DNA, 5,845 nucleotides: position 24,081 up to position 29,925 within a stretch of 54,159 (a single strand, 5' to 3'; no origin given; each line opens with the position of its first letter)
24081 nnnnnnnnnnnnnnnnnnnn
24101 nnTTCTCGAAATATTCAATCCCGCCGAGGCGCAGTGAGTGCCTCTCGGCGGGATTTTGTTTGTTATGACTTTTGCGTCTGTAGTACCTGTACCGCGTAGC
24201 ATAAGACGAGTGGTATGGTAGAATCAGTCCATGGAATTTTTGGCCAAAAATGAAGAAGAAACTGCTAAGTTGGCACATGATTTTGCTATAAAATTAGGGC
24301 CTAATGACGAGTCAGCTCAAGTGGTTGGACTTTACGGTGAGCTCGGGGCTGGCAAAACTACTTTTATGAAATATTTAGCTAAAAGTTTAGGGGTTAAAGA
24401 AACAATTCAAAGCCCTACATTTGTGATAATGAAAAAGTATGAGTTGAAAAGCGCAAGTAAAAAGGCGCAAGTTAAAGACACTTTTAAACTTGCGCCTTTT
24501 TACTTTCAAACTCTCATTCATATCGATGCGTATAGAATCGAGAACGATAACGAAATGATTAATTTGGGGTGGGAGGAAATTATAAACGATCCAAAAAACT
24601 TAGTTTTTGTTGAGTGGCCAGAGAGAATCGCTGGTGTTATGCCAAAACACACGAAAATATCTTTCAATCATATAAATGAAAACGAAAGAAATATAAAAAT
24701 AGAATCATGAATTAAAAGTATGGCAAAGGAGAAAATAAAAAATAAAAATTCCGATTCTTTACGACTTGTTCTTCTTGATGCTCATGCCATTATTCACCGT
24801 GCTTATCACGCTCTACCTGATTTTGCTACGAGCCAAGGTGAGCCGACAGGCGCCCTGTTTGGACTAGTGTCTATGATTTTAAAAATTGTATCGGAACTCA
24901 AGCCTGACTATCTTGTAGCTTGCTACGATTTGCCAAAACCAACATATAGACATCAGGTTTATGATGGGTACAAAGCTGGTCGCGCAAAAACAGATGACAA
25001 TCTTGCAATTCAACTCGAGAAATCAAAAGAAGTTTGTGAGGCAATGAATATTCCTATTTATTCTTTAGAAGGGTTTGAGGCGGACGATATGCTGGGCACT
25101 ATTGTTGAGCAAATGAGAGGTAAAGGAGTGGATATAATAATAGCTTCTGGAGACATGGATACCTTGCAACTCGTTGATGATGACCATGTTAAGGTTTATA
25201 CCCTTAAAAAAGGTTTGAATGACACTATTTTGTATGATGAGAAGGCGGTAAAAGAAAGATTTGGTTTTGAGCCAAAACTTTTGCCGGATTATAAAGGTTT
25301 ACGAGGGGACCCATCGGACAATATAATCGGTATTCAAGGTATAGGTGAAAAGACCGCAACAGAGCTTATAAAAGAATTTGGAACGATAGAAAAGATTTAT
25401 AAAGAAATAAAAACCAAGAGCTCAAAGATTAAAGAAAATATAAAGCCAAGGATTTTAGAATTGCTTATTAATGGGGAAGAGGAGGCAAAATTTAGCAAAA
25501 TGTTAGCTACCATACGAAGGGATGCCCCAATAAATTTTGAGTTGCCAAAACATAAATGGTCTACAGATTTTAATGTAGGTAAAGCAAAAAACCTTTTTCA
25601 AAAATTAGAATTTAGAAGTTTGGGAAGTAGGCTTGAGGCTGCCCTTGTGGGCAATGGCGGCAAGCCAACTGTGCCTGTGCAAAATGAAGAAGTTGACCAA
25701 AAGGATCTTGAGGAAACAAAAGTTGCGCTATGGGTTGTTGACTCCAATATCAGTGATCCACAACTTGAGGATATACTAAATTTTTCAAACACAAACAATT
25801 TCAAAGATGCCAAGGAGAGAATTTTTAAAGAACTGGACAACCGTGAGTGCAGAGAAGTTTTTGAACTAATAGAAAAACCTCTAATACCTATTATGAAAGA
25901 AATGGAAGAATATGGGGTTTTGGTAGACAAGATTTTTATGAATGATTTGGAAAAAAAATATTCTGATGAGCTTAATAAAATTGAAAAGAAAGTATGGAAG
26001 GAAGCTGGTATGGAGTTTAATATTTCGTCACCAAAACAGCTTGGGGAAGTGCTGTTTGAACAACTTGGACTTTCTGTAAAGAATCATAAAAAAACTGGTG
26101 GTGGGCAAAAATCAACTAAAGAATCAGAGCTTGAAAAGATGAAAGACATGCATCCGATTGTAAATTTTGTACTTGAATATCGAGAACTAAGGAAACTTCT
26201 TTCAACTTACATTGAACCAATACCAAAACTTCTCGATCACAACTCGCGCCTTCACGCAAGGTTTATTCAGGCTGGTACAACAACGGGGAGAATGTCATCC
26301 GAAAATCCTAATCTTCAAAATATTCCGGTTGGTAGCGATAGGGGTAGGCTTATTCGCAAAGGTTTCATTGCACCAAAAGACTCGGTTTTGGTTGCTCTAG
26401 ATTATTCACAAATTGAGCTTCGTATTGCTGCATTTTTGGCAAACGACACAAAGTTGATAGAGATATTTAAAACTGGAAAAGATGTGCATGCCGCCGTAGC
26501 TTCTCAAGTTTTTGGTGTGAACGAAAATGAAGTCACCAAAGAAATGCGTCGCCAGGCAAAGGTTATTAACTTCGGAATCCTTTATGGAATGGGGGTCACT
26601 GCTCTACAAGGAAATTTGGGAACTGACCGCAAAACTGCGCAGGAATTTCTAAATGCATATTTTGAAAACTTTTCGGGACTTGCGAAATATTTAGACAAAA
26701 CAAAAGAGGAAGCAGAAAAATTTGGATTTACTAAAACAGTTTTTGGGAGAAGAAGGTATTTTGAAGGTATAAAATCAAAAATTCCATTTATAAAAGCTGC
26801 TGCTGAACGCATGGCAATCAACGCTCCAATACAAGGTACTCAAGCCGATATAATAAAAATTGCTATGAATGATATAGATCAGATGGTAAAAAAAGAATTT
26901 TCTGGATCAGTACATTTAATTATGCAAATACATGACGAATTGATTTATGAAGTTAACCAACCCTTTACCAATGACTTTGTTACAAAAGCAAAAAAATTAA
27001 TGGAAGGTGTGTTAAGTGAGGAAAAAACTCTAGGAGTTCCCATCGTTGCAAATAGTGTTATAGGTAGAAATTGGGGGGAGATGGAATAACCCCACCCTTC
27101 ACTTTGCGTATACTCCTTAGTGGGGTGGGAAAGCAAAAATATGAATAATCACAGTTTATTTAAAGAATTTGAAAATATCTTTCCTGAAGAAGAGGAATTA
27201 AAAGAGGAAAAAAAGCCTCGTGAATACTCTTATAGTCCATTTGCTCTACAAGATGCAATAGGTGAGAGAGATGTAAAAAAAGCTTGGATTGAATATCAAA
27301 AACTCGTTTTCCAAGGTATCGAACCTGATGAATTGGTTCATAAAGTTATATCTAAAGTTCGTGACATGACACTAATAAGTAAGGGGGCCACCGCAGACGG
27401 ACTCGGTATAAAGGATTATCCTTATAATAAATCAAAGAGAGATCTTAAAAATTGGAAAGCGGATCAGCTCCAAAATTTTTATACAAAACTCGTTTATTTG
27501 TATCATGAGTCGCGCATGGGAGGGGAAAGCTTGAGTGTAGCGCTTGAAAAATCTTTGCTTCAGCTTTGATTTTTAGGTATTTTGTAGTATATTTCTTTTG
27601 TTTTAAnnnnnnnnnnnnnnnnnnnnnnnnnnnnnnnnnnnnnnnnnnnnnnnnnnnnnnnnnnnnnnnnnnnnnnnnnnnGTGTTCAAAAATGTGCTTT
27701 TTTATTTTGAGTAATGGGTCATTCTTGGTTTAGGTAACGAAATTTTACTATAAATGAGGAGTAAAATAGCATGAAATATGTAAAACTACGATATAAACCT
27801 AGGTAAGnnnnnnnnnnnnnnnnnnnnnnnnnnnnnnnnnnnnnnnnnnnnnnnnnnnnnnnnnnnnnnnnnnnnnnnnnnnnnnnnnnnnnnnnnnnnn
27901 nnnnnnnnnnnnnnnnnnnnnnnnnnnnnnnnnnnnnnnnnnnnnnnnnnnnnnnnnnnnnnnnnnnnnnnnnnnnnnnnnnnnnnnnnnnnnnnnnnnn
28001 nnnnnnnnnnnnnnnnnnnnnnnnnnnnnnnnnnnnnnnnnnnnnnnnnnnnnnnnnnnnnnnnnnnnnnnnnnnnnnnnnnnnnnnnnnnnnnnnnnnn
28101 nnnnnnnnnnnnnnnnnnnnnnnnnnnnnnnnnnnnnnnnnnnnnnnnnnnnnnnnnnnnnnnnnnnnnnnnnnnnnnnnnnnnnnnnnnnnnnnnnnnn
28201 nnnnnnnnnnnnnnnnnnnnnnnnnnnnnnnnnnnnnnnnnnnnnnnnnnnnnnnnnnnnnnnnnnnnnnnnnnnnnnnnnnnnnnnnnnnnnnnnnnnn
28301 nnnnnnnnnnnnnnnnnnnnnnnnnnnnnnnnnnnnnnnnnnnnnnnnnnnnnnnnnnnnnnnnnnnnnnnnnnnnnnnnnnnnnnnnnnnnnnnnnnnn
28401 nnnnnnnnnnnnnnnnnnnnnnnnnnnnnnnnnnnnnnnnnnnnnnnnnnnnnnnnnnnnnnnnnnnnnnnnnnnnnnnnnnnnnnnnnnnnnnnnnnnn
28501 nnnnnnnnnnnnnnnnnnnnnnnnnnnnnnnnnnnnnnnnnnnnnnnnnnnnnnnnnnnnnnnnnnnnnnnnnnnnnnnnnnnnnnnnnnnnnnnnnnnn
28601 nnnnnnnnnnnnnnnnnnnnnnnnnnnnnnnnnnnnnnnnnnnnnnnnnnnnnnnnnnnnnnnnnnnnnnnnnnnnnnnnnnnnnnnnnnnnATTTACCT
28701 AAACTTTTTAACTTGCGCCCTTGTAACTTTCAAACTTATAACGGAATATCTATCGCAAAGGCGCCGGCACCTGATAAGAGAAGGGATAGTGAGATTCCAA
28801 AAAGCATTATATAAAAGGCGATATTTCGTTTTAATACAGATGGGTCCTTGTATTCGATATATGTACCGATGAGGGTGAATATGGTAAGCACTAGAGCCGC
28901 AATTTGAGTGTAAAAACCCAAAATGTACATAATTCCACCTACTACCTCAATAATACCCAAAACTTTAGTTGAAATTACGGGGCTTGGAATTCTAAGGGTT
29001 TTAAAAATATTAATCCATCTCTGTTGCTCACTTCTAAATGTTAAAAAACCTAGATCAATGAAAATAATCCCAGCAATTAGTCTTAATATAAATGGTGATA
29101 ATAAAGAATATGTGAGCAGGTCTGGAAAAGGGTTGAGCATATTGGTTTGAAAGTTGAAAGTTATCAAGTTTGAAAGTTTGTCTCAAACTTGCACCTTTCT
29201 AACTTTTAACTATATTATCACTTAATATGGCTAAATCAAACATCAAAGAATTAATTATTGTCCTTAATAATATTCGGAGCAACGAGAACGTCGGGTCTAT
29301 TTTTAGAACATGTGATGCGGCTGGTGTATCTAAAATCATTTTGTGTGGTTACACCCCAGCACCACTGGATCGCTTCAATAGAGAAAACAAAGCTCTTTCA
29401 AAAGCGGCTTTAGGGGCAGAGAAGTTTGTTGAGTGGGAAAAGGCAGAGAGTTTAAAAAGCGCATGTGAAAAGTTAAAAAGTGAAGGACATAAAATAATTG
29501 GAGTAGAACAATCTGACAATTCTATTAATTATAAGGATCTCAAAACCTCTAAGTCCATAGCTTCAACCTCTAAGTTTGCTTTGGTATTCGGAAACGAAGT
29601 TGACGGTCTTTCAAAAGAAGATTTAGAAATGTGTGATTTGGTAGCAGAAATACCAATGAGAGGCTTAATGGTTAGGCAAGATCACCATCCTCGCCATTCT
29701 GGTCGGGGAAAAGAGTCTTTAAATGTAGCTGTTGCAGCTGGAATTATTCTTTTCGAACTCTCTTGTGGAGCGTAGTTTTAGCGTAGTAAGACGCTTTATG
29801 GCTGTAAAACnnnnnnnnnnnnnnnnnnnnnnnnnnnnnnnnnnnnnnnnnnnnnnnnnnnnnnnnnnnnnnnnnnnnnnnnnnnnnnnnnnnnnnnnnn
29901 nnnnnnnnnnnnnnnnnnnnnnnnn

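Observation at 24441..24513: Palindromic repeat element inserted in-frame inside tsaE (RPE-like)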

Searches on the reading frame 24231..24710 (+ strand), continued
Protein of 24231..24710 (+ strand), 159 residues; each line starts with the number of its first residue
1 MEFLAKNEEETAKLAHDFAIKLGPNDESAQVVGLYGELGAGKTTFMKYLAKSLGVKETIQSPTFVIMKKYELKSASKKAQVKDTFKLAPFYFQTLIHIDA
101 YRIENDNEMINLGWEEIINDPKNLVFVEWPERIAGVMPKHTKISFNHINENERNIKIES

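Call 43: find_encoding_contigs(protein=P0080, flank=10000, max_places=1)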
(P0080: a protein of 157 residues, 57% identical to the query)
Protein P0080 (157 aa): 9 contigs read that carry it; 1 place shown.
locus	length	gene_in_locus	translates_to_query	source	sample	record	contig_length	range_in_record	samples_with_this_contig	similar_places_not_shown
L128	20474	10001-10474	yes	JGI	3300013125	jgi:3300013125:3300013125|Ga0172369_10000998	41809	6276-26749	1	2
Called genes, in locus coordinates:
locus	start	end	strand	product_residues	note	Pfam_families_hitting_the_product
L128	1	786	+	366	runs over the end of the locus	PF00712:DNA_pol3_beta, PF02767:DNA_pol3_beta_2, PF02768:DNA_pol3_beta_3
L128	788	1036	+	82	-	-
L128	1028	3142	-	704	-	PF00912:Transgly, PF00905:Transpeptidase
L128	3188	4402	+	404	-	PF00579:tRNA-synt_1b, PF22421:SYY_C-terminal (weak)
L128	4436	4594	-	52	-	-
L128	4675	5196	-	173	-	PF02075:RuvC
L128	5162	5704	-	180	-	PF20772:TACO1_YebC_N, PF01709:Transcrip_reg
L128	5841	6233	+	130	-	PF04480:DUF559, PF18741:MTES_1575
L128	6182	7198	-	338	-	PF13173:AAA_14 (faint), PF05496:RuvB_N, PF06068:TIP49 (faint), PF00004:AAA, PF07728:AAA_5 (faint), PF17864:AAA_lid_4, PF05491:WHD_RuvB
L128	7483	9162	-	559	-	PF00437:T2SSE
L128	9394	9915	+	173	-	-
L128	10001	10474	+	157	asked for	PF02367:TsaE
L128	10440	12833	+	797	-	PF02739:5_3_exonuc_N, PF01367:5_3_exonuc, PF00476:DNA_pol_A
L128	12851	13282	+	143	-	PF21694:DNA_pol3_delta_C (faint)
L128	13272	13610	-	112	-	-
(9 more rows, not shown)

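Call 44: find_encoding_contigs(protein=P0014, flank=10000, max_places=1)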
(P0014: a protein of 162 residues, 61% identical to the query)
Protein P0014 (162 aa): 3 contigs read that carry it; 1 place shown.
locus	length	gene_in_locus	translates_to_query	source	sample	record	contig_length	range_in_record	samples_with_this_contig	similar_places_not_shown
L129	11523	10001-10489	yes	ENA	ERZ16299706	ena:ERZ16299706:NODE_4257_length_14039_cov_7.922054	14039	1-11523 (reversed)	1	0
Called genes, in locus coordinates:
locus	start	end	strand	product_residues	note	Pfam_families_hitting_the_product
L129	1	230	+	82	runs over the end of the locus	-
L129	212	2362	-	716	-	PF00912:Transgly, PF00905:Transpeptidase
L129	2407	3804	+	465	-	PF00579:tRNA-synt_1b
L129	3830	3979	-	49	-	-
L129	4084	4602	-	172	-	PF02075:RuvC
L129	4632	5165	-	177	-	PF20772:TACO1_YebC_N, PF01709:Transcrip_reg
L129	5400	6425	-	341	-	PF06068:TIP49 (faint), PF01078:Mg_chelatase (faint), PF05496:RuvB_N, PF00004:AAA, PF07728:AAA_5, PF17864:AAA_lid_4, PF05491:WHD_RuvB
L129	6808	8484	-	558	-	PF05157:MshEN (weak), PF00437:T2SSE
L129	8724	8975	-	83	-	-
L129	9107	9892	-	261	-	-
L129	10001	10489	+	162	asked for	PF02367:TsaE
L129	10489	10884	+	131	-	PF02452:PemK_toxin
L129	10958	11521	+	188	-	?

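Call 50: find_related_loci(query=P0001, collection=metagenome_contigs, flank=10000)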
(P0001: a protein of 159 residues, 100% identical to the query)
Query P0001 (159 aa) in metagenome_contigs; peptide patterns used: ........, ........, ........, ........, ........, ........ (x = any residue, [..] = any of these).
236 stretches matched a pattern; 90 encode a relative of the query (tblastn E <= 1e-3); the best 80 are kept; 80 distinct loci.
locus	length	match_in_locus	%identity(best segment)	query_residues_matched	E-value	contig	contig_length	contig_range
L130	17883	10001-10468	65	1-157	4e-63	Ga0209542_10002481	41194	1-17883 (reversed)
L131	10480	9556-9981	62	1-157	7e-62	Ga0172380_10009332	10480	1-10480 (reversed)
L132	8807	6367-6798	65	1-157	1e-59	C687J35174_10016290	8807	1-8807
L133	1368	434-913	60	1-158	6e-62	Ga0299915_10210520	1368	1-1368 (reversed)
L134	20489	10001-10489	61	1-157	1e-58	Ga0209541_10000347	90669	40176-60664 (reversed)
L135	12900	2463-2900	60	1-157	3e-58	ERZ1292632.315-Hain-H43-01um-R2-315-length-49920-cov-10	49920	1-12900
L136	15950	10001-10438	60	1-157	3e-58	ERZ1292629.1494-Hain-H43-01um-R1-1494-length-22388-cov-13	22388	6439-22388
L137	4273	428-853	61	1-157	2e-57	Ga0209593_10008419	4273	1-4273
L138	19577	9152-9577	61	1-157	2e-57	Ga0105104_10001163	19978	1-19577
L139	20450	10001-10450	60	1-157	2e-57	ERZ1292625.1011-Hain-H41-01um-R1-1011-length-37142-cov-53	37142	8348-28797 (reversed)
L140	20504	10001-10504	58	1-157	1e-56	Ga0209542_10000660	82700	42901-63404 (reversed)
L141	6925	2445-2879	60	1-159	1e-56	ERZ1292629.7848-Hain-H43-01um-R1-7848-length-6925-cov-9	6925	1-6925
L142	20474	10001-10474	59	1-158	8e-57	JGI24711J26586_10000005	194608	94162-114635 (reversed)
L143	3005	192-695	58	1-157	9e-57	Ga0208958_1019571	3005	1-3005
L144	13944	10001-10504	58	1-157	1e-56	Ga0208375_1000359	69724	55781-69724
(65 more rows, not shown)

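Call 57: find_encoding_contigs(protein=P0005, flank=10000, max_places=1)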
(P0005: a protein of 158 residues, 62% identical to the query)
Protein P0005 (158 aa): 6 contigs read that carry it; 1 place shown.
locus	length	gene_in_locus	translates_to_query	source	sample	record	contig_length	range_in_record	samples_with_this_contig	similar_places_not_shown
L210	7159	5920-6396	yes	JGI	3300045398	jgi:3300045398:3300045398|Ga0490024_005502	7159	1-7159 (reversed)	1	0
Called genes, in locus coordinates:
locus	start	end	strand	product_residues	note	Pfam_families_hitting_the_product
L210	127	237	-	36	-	-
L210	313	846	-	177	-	PF02075:RuvC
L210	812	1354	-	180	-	PF20772:TACO1_YebC_N, PF01709:Transcrip_reg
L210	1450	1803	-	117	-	PF04480:DUF559, PF18741:MTES_1575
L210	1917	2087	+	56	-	-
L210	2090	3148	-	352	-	PF06068:TIP49 (faint), PF05496:RuvB_N, PF00004:AAA, PF07728:AAA_5 (weak), PF17864:AAA_lid_4, PF05491:WHD_RuvB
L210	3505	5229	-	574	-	PF05157:MshEN (faint), PF00437:T2SSE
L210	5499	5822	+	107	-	-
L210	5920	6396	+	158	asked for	PF02367:TsaE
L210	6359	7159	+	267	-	?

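Call 58: find_encoding_contigs(protein=P0011, flank=10000, max_places=1)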
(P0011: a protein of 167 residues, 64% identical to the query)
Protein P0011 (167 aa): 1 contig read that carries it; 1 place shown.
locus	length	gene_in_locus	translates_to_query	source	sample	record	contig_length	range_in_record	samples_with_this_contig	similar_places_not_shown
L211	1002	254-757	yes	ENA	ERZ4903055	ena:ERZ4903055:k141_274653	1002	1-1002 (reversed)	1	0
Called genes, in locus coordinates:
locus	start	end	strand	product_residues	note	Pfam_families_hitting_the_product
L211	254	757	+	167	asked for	PF02367:TsaE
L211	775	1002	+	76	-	?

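Call 59: predict_structure(alignment_id=A1)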
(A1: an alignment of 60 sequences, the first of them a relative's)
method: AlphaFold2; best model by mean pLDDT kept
length: 159 residues; sequences in the alignment: 60
mean_pLDDT: 85.0   pTM: 0.82
mean pLDDT of the five models: 85.0, 83.1, 81.9, 81.6, 80.6
residues with pLDDT >= 90: 89; 70-90: 47; 50-70: 12; < 50: 11
segments of 3 or more residues with pLDDT < 50: 76-86
pLDDT, mean of each block of 10 residues (from residue 1): 86 91 87 93 91 80 77 58 50 91 92 95 94 95 91 89
secondary structure, 60 per line:
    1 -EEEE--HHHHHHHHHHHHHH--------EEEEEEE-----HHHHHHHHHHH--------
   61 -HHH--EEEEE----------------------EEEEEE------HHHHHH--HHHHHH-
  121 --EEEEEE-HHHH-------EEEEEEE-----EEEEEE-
elements in order: E2-5 H8-21 E30-36 H42-52 E67-71 E94-99 H106-111 H114-119 E123-128 H130-133 E141-147 E153-158

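Call 85: fold_search(model_id=the predicted structure, library=pdb)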
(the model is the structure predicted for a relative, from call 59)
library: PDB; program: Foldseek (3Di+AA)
matches with E <= 10: 661; with E <= 0.001: 9
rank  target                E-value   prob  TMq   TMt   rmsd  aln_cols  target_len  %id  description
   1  1htw_A                7.4e-12  1.00  0.78  0.78   1.8       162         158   23  COMPLEX OF HI0065 WITH ADP AND MAGNESIUM (released 2002-08-07)
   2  5np9                  1.4e-11  1.00  0.75  0.78   3.0       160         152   29  Crystal structure of Bacillus subtilis YdiB in complex with ADP (released 2018-05-30)
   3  6nak_E                2.8e-11  1.00  0.70  0.70   3.2       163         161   28  BACTERIAL PROTEIN COMPLEX TM BDE complex (released 2023-04-26)
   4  6nak_D                5.1e-11  1.00  0.75  0.72   2.8       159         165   30  BACTERIAL PROTEIN COMPLEX TM BDE complex (released 2023-04-26)
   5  6s84_B                6.5e-11  1.00  0.74  0.74   2.7       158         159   30  TsaBDE complex from Thermotoga maritima (released 2019-07-17)
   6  6n9a_E                1.2e-10  1.00  0.75  0.74   2.6       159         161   30  Crystal Structure of Thermotoga maritima threonylcarbamoyladenosine biosynthesis complex TsaB2D2E2 bound to ATP and ca (released 2019-05-22)
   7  1fl9_A                2.0e-10  1.00  0.77  0.78   2.0       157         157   24  THE YJEE PROTEIN (released 2002-08-07)
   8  6s84_E                6.2e-10  1.00  0.75  0.74   2.7       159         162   30  TsaBDE complex from Thermotoga maritima (released 2019-07-17)
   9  5mvr                  7.5e-10  1.00  0.69  0.74   2.3       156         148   27  Crystal structure of Bacillus subtilus YdiB (released 2017-09-20)
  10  7z6h_K                2.2e-01  0.35  0.44  0.20   7.3       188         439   15  Structure of DNA-bound human RAD17-RFC clamp loader and 9-1-1 checkpoint clamp (released 2022-05-04)
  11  5x06_H                2.5e-01  0.41  0.45  0.38   8.2       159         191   11  DNA replication regulation protein (released 2018-01-24)
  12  9h8j_B                2.5e-01  0.20  0.32  0.22   7.1       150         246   13  Crystal Structure of Polyphosphate kinase 2-II (PPK2-II) from Lysinibacillus fusiformis in apo form (released 2025-02-05)
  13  9pf2_A                2.8e-01  0.33  0.38  0.14   7.6       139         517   16  NSF, substrate free, hydrolyzing, class 25 (released 2025-10-08)
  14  9p9v_E                2.8e-01  0.23  0.33  0.20   8.8       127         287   17  Human ClpX initial assembly (released 2025-11-19)
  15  9h8j_D                2.8e-01  0.14  0.30  0.22   7.4       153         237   15  Crystal Structure of Polyphosphate kinase 2-II (PPK2-II) from Lysinibacillus fusiformis in apo form (released 2025-02-05)
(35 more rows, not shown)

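Call 89: find_encoding_contigs(protein=P0015, flank=10000, max_places=1)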
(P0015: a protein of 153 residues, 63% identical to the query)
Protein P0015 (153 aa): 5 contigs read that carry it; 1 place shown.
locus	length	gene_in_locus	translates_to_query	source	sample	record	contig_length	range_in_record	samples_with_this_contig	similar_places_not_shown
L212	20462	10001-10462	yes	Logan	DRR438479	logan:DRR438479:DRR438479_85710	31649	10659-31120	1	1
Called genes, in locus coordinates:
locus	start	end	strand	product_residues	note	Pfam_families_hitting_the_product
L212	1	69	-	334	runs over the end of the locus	PF05496:RuvB_N, PF01078:Mg_chelatase (faint), PF00004:AAA, PF07728:AAA_5 (faint), PF17864:AAA_lid_4, PF05491:WHD_RuvB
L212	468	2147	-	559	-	PF05157:MshEN (weak), PF00437:T2SSE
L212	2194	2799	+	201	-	-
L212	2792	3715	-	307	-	-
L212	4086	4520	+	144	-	-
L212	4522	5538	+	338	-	-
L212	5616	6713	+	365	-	-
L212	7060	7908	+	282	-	-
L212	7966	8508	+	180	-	PF03848:TehB (weak), PF08241:Methyltransf_11 (weak), PF08242:Methyltransf_12 (weak), PF13649:Methyltransf_25 (weak)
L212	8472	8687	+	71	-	-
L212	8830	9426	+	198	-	PF13181:TPR_8 (faint), PF00515:TPR_1 (weak), PF07719:TPR_2 (weak), PF13424:TPR_12 (weak)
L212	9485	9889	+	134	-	-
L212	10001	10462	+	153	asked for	PF02367:TsaE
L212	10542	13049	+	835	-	PF02739:5_3_exonuc_N, PF01367:5_3_exonuc, PF00476:DNA_pol_A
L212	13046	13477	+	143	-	-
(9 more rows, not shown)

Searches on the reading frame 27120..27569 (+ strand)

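Call 13: search_protein_families(library=pfam, proteins=[window:27120-27569:+])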
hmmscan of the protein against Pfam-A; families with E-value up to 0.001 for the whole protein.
window:27120-27569:+ (149 aa): 1 family
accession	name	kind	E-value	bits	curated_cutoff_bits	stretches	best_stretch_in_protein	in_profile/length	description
PF21694.2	DNA_pol3_delta_C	-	8.9e-07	29.4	27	1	41-148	5-120/121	DNA polymerase III delta subunit, C-terminal domain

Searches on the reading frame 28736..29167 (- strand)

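Call 13: search_protein_families(library=pfam, proteins=[window:28736-29167:-])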
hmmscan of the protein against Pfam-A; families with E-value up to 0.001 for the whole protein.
window:28736-29167:- (143 aa): 2 families
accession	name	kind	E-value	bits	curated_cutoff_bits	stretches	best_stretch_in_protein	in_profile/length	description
PF07681.17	DoxX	-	2.7e-12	47.6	23.6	1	26-103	3-81/85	DoxX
PF13564.11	DoxX_2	-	0.0006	20.4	26.3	1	55-101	28-77/103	DoxX-like family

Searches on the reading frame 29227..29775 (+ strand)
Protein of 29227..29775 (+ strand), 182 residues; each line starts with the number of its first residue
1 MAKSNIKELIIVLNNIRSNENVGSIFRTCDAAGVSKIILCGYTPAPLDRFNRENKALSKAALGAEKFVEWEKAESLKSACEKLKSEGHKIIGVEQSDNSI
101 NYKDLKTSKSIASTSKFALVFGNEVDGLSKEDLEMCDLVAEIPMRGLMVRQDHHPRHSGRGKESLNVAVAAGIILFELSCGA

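Call 13: search_protein_families(library=pfam, proteins=[window:29227-29775:+])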
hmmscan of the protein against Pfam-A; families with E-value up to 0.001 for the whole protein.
window:29227-29775:+ (182 aa): 1 family
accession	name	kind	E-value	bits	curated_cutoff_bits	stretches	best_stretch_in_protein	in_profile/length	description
PF00588.24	SpoU_methylase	-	8.2e-33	113.9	29.7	1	9-146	2-126/142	SpoU rRNA Methylase family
